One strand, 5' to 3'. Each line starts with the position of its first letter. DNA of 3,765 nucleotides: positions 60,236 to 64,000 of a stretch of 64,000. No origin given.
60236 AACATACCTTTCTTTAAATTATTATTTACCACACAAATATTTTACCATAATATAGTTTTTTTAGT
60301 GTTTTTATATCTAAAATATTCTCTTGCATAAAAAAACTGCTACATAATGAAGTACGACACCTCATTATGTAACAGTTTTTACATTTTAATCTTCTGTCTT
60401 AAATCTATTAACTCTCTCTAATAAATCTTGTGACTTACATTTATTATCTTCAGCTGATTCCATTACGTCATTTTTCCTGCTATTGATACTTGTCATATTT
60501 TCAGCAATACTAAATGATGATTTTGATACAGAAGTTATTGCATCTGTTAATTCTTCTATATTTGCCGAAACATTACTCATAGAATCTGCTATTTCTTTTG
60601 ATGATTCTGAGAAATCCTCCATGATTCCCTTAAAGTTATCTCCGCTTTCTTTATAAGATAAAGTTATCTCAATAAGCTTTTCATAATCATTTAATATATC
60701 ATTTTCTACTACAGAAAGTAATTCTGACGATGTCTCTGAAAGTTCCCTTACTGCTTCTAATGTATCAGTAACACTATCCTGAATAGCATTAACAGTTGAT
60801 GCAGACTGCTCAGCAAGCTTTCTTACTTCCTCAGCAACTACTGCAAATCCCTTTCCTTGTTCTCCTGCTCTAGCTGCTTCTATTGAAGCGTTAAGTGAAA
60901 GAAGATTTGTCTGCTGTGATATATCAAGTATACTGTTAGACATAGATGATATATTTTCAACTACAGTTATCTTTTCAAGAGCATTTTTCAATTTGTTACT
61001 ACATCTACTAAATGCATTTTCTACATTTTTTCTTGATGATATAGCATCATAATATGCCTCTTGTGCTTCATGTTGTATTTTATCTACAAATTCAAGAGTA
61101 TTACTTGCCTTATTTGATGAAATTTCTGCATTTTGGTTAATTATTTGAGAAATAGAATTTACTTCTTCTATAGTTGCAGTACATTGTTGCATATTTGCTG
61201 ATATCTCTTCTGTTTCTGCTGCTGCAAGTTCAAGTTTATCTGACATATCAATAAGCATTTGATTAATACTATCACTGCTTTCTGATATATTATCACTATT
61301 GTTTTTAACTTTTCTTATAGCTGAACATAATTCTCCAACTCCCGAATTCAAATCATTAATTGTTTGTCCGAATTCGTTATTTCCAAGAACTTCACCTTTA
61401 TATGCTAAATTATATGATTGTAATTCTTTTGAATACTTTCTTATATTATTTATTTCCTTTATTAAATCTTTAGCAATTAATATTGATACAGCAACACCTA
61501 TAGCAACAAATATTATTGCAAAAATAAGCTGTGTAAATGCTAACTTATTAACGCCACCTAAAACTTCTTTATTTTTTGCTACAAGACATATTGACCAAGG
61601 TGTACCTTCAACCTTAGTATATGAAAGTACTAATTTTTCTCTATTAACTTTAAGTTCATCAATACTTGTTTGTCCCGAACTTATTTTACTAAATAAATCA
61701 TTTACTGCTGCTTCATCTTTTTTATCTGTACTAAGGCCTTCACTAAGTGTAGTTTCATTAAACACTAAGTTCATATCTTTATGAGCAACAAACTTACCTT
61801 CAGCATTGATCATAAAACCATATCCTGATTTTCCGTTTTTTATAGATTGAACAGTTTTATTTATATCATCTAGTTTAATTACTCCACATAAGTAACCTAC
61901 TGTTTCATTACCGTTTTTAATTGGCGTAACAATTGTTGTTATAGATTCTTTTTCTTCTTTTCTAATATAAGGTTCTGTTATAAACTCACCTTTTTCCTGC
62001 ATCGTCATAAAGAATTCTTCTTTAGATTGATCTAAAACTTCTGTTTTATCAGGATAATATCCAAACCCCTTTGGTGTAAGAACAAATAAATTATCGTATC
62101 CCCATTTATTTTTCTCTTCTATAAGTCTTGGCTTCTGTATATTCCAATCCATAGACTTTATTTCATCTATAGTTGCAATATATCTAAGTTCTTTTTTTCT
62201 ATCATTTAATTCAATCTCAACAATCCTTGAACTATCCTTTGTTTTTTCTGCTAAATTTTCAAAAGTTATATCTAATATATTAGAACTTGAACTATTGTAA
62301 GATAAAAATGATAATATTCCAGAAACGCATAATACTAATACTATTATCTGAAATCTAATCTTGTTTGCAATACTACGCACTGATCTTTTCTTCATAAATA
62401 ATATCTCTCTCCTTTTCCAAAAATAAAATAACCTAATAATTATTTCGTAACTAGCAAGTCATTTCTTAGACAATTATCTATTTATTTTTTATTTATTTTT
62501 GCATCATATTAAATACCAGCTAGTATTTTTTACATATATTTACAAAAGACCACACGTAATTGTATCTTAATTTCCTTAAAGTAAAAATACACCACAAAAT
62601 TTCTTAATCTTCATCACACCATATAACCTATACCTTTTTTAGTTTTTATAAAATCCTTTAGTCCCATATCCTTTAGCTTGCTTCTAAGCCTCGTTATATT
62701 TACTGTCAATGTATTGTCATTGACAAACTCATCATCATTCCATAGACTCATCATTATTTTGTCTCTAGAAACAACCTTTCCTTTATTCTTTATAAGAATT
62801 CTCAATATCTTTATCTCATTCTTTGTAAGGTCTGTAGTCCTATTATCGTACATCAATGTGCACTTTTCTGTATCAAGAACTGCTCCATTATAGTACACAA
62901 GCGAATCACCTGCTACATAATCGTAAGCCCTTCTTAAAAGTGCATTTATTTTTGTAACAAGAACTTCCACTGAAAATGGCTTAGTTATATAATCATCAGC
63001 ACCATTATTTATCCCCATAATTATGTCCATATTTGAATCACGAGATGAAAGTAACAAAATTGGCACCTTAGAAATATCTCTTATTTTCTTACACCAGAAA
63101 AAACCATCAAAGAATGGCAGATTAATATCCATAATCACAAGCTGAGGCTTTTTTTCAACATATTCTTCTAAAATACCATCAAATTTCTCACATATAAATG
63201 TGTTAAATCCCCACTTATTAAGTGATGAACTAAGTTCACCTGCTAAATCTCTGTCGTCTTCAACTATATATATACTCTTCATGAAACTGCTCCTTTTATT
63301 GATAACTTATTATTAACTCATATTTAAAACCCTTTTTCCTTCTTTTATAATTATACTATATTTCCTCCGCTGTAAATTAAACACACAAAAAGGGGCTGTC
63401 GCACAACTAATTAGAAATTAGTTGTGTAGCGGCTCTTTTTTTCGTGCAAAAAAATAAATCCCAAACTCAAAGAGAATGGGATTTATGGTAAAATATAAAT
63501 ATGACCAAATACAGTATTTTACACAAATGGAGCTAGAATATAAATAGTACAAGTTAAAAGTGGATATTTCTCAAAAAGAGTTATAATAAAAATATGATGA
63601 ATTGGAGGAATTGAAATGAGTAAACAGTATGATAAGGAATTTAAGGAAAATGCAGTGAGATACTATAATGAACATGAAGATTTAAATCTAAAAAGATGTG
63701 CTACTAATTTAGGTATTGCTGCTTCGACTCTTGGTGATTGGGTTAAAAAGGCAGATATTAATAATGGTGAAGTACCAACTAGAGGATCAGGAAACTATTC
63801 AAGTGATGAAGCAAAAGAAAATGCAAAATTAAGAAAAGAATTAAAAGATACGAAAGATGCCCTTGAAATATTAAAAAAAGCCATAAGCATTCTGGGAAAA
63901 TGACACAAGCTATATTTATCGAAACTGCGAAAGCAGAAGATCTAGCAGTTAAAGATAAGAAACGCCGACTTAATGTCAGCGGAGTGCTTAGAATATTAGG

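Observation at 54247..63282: Bce-type peptide-antibiotic module interrupted and bracketed by two paralogous Cache-MCP genes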

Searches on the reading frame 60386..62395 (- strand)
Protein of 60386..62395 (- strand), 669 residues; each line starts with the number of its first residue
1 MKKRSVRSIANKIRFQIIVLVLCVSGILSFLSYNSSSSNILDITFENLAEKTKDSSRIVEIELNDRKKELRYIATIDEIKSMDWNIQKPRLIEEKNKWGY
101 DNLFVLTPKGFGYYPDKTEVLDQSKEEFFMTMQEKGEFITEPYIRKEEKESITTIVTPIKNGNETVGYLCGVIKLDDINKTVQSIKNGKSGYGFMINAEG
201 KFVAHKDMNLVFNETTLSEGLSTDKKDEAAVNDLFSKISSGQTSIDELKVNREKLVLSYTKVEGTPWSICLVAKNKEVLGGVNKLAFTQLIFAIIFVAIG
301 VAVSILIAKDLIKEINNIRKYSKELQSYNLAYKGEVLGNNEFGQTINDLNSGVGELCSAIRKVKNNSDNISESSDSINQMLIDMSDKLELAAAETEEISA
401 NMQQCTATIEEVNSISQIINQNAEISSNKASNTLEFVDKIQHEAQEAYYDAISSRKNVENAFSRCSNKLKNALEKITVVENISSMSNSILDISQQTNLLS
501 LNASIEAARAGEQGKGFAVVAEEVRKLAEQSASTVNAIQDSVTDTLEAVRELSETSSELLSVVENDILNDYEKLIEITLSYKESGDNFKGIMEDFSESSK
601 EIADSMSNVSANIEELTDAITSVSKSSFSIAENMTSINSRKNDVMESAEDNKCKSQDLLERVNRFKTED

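Call 3: search_protein_families(library=pfam, proteins=[window:60386-62395:-])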
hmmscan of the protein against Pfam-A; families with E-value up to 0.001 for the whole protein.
window:60386-62395:- (669 aa): 3 families
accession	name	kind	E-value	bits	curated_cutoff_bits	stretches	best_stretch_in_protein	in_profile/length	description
PF00015.26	MCPsignal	-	5.4e-29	101.7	34.6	1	443-618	3-170/172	Methyl-accepting chemotaxis protein (MCP) signalling domain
PF02743.24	dCache_1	-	3.6e-19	69.7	45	1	99-270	67-238/240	Cache domain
PF20667.3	Sec10_N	-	0.00028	21.4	27.4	0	593-667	38-104/118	Exocyst complex component Sec10, N-terminal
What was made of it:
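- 60386..62395 (-): MCP-B, a dCache_1 methyl-accepting chemotaxis protein (669 aa) inserted between RR and HK. Pfam (call 3).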

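Call 46: search_protein_families(library=ncbifam, proteins=[window:60386-62395:-], max_evalue=0.00001)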
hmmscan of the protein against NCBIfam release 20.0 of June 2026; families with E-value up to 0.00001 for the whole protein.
window:60386-62395:- (669 aa): 8 families
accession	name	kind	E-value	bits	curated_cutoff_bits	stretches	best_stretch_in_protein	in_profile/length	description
NF011615.0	PRK15041.1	equivalog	1.4e-25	90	947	1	293-550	200-429/554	methyl-accepting chemotaxis protein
NF011622.0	PRK15048.1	equivalog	3.1e-24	86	900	1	291-550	196-427/553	methyl-accepting chemotaxis protein II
NF047851.1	MCPCitTducer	equivalog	3.2e-23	82.6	900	1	286-558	192-436/553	methyl-accepting chemotaxis citrate transducer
NF041847.1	transduc_aer2_vibrio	equivalog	1.2e-22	79.9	1200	1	311-634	455-749/804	aerotaxis transducer Aer2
NF058645.1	MCPCtpMPsAe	equivalog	4.6e-22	78.5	900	1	280-543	198-449/558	methyl-accepting chemotaxis protein CtpM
NF050802.1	AspChtxCcaA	equivalog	4.6e-18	64.9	1300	1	453-563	543-653/700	aspartate chemotaxis receptor CcaA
NF007309.0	PRK09793.1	equivalog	7.6e-17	61.4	903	1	291-555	193-430/533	methyl-accepting chemotaxis protein IV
NF052458.1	PhdiestGepA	equivalog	3.7e-06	25.4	1200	1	141-327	184-384/840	phosphodiesterase GepA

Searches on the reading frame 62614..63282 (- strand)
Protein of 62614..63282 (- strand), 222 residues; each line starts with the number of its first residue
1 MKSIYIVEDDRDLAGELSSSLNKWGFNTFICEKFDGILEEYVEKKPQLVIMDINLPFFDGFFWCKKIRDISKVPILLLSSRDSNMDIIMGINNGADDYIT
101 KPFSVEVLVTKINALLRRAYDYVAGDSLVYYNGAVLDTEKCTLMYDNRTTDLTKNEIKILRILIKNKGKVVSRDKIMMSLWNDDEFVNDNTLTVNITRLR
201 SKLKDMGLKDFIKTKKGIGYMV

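Call 3: search_protein_families(library=pfam, proteins=[window:62614-63282:-])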
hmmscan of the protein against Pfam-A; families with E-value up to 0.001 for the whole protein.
window:62614-63282:- (222 aa): 2 families
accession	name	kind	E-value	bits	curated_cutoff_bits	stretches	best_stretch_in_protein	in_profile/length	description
PF00486.34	Trans_reg_C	-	2.9e-24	85.4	26.2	1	148-221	2-76/77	Transcriptional regulatory protein, C terminal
PF00072.30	Response_reg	-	1.9e-21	76.8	30.2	1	4-112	1-110/111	Response regulator receiver domain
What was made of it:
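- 62614..63282 (-): BceR-like OmpR-family response regulator (222 aa). Pfam Response_reg + Trans_reg_C (call 3).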

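Call 46: search_protein_families(library=ncbifam, proteins=[window:62614-63282:-], max_evalue=0.00001)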
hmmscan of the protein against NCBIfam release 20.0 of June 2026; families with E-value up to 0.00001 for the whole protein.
window:62614-63282:- (222 aa): 70 families (the best 25 are shown)
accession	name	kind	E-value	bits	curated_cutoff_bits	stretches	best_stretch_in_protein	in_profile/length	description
NF008296.0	PRK11083.1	equivalog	3.8e-47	160.6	273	1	2-221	4-224/228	two-component system response regulator CreB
NF053854.1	RespRegPhoBBctds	equivalog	1.4e-45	155.4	270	1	4-221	1-223/225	two-component system response regulator PhoB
NF033117.2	vanR_ACDEGLN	exception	5.9e-44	150.3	350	1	4-222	1-225/226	VanR-ABDEGLN family response regulator transcription factor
TIGR02154.1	PhoB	equivalog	5.9e-44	150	296.2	1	2-221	3-224/226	phosphate regulon transcriptional regulator PhoB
NF040689.1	MtrAB_MtrA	equivalog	3.6e-43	147.4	300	1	4-221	1-217/219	MtrAB system response regulator MtrA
NF045944.1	ResRegRpaBCyano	equivalog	5.4e-42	143.7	330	1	6-221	2-226/229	response regulator transcription factor RpaB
NF007982.1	PRK10710.1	equivalog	2.1e-41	142.1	380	1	2-220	8-225/235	envelope stress response regulator BaeR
NF041733.1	resp_reg_CseB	equivalog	6e-41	140.3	350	1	3-221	2-225/228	two-component system response regulator CseB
NF051850.1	RespRegRprY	equivalog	1.4e-40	139.1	370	1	4-220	7-224/234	response regulator transcription factor RprY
NF040534.1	resp_reg_YycF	equivalog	1.4e-39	135.8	340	1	2-221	1-226/231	response regulator YycF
TIGR01387.1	cztR_silR_copR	subfamily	1.6e-37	129.3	279.2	1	4-221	1-217/218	heavy metal response regulator transcription factor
NF033120.0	vanR_FM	exception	8.6e-37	127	460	1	3-221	5-228/231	vancomycin resistance response regulator transcription factor, VanR-F/VanR-M family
NF008034.0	PRK10766.1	equivalog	2.5e-36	125.3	275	1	2-221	3-225/231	two-component system response regulator TorR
NF045914.1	RespRegNblR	equivalog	8.6e-36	123.6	300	1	3-221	8-224/228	response regulator transcription factor NblR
NF000401.1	vanR-A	exception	1.8e-35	122.5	500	1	3-221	4-228/231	vancomycin resistance response regulator transcription factor VanR-A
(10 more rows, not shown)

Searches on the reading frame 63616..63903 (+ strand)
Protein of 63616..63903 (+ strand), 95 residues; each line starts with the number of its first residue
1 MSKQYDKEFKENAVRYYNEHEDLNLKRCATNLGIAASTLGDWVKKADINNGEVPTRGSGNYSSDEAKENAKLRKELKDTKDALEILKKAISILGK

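Call 3: search_protein_families(library=pfam, proteins=[window:63616-63903:+])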
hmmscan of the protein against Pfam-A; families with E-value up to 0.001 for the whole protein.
window:63616-63903:+ (95 aa): 1 family
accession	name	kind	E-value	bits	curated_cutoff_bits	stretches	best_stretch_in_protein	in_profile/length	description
PF01527.26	HTH_Tnp_1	-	1.1e-08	35.5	24.1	1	3-77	5-75/75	Transposase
